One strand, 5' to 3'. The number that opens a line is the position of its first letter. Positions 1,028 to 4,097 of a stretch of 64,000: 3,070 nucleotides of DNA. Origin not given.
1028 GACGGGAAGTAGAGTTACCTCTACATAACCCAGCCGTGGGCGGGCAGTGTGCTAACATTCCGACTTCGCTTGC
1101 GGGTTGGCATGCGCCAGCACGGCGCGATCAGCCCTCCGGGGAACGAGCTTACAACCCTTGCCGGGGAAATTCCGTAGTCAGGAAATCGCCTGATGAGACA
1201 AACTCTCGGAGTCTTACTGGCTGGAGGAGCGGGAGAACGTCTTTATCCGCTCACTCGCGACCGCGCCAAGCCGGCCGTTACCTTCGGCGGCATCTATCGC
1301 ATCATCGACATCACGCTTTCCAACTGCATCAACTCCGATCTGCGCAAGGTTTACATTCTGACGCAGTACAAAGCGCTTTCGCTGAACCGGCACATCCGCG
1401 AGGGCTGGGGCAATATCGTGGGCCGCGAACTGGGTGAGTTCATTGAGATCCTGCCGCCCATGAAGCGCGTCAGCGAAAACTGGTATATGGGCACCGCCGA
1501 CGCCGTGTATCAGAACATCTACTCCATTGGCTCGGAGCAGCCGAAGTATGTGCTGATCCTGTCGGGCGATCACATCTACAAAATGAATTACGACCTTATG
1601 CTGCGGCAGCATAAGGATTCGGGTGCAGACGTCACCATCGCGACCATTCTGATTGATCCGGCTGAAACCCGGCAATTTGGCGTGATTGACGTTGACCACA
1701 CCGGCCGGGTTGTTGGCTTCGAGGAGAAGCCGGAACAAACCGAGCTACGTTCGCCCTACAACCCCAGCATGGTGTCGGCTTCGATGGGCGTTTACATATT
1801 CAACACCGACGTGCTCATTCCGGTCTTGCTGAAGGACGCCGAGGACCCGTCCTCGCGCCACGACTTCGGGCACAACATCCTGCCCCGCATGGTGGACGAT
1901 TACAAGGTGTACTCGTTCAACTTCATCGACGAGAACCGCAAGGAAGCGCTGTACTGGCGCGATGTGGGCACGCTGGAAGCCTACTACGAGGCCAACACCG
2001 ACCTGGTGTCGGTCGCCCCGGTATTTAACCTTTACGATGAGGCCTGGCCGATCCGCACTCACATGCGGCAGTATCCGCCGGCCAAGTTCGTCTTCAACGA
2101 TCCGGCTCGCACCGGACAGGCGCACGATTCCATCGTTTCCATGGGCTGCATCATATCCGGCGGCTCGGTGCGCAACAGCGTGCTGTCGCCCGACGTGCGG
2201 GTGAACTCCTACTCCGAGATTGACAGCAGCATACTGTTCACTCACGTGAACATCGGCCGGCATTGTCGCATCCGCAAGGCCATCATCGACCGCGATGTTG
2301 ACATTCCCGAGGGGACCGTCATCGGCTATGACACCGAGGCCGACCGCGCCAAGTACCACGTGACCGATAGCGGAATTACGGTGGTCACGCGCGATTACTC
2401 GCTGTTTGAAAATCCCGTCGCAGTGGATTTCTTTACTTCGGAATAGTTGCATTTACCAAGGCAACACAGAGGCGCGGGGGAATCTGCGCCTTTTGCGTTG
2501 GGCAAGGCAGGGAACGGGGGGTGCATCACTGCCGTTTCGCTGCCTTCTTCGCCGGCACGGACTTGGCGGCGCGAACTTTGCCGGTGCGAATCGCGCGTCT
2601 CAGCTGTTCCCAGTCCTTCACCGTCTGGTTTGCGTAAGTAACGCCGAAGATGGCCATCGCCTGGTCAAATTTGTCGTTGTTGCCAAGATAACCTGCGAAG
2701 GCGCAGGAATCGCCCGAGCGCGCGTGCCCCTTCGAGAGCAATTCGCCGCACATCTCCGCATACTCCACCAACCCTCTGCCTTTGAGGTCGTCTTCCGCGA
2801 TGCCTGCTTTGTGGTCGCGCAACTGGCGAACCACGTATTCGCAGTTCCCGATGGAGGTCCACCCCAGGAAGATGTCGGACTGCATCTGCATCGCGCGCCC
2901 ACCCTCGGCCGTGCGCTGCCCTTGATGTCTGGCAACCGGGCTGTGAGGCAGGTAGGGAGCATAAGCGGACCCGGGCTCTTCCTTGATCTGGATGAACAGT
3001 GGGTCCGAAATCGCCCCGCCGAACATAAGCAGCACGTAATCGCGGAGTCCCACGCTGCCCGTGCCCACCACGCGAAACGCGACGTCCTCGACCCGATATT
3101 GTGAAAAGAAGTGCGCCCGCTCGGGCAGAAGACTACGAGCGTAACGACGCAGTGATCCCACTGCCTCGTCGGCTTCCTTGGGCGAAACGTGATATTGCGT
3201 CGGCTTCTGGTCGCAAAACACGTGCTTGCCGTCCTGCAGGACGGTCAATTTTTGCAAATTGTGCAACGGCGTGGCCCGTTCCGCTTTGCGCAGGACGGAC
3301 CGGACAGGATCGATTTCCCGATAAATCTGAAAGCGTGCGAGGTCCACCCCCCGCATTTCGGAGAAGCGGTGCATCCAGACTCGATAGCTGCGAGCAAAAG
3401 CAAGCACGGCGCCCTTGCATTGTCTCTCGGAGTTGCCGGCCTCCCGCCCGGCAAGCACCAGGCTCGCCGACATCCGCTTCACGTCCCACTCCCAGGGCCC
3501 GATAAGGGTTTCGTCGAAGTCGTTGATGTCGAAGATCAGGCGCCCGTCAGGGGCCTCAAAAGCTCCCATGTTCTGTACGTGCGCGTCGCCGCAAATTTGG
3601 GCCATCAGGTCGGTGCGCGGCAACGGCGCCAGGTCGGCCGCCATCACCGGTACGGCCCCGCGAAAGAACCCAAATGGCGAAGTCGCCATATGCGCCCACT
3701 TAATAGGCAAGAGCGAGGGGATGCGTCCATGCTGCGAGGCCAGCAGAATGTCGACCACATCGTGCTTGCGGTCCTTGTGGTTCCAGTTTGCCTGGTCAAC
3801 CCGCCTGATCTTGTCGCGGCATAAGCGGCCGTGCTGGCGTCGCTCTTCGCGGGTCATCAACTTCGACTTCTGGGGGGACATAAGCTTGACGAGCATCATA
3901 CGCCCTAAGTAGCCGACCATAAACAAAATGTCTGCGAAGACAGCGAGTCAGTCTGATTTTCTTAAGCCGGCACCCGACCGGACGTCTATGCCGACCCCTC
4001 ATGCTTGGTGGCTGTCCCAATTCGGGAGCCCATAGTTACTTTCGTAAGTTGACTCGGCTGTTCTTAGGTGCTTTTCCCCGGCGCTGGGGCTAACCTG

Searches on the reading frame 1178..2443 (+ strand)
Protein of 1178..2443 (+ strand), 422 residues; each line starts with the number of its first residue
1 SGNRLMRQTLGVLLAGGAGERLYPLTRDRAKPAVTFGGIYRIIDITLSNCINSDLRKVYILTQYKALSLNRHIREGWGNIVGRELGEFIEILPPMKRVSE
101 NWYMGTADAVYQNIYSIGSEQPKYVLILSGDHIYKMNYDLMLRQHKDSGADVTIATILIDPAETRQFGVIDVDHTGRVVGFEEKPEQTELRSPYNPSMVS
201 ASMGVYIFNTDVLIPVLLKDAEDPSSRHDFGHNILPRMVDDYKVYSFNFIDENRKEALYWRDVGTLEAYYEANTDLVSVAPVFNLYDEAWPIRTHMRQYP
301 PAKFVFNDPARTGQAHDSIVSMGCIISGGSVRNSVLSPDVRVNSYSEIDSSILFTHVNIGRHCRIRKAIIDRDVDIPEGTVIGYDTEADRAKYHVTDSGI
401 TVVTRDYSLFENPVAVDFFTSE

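Call 23: search_protein_families(library=pfam, proteins=[window:1178-2443:+], max_evalue=0.001)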
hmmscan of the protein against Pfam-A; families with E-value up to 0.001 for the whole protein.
window:1178-2443:+ (422 aa): 4 families
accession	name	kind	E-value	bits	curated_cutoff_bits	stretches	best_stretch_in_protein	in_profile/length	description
PF00483.29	NTP_transferase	-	1.1e-63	215.6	21.2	1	11-276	2-242/245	Nucleotidyl transferase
PF24894.1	Hexapep_GlmU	-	2.2e-43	147.1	23.3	1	300-403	1-104/104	GlmU-like, C-terminal hexapeptide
PF25247.1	LbH_GLGC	-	5.5e-10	39.7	27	1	356-409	73-130/135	GLGC left-handed parallel beta-helix domain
PF25084.1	LbH_EIF2B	-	3.1e-08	34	54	1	319-383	23-88/105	EIF2B subunit epsilon LbH domain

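Call 41: find_encoding_contigs(protein=window:1193-2443:+, flank=2000, max_places=4)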
Protein window:1193-2443:+ (417 aa): 1 contig read that carries it; 1 place shown.
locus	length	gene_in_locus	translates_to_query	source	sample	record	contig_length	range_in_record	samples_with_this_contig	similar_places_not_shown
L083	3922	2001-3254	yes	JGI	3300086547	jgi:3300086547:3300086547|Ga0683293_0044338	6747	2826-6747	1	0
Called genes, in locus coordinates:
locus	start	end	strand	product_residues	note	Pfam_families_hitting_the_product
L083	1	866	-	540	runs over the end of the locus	PF01642:MM_CoA_mutase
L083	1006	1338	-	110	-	-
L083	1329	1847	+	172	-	-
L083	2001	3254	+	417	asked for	PF00483:NTP_transferase, PF24894:Hexapep_GlmU, PF25084:LbH_EIF2B, PF25087:GMPPB_C (faint), PF25247:LbH_GLGC (weak)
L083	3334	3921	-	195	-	?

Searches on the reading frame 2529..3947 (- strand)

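Call 23: search_protein_families(library=pfam, proteins=[window:2529-3947:-], max_evalue=0.001)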
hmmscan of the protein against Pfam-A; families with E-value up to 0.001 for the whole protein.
window:2529-3947:- (473 aa): 1 family
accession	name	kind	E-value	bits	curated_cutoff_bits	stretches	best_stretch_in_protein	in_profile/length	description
PF10009.15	DUF2252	-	4.1e-118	395.3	22.3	1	75-452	1-392/392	Uncharacterized protein conserved in bacteria (DUF2252)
